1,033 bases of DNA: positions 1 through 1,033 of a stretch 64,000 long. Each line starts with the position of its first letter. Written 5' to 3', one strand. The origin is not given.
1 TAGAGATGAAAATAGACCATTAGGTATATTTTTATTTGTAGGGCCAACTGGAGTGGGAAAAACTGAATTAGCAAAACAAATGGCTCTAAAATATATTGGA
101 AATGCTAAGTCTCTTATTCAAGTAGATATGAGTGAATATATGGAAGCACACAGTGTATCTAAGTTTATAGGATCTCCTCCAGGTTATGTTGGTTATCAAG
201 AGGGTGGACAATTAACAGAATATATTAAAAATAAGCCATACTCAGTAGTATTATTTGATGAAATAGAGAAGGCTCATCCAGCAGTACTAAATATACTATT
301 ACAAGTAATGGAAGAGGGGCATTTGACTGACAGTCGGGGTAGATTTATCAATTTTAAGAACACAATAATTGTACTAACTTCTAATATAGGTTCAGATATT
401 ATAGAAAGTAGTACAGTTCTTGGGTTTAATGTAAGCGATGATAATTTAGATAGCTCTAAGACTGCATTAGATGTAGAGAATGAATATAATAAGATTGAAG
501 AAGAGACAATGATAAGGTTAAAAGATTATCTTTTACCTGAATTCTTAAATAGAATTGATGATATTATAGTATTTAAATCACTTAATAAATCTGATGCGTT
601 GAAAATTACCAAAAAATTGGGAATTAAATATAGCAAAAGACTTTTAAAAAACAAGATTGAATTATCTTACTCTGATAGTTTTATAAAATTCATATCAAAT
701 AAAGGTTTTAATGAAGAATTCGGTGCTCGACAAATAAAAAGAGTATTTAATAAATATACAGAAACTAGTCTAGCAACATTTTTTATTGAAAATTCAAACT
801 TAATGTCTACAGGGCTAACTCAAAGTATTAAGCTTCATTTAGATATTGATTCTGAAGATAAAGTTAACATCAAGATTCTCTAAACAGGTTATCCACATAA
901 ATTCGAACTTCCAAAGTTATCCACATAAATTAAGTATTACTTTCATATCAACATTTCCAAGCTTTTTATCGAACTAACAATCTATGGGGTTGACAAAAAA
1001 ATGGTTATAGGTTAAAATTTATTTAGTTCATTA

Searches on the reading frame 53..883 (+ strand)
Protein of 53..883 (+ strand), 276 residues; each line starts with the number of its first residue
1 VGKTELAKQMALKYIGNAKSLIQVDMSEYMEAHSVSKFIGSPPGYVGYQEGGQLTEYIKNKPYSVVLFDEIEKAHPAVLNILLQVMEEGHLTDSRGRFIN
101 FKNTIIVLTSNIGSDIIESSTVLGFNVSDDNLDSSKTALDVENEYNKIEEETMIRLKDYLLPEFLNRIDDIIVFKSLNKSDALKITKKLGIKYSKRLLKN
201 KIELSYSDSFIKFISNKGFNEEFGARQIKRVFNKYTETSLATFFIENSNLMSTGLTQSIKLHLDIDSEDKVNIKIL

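Call 4: search_protein_families(library=pfam, proteins=[window:53-883:+], max_evalue=0.1)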
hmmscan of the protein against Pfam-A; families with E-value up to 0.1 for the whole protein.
window:53-883:+ (276 aa): 5 families
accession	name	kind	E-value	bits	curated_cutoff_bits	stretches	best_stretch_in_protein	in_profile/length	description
PF07724.20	AAA_2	-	4.3e-54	183.4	27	1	1-171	14-166/166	AAA domain (Cdc48 subfamily)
PF10431.15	ClpB_D2-small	-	6.1e-13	49.1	21.9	1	177-247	1-71/81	C-terminal, D2-small domain, of ClpB protein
PF07728.20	AAA_5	-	1.2e-06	29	22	1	2-112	11-123/139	AAA domain (dynein-related subfamily)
PF00004.35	AAA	-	0.00018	22.4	21.2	1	1-112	9-110/131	ATPase family associated with various cellular activities (AAA)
PF07726.17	AAA_3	-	0.0078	16.5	27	1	64-109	64-109/131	ATPase family associated with various cellular activities (AAA)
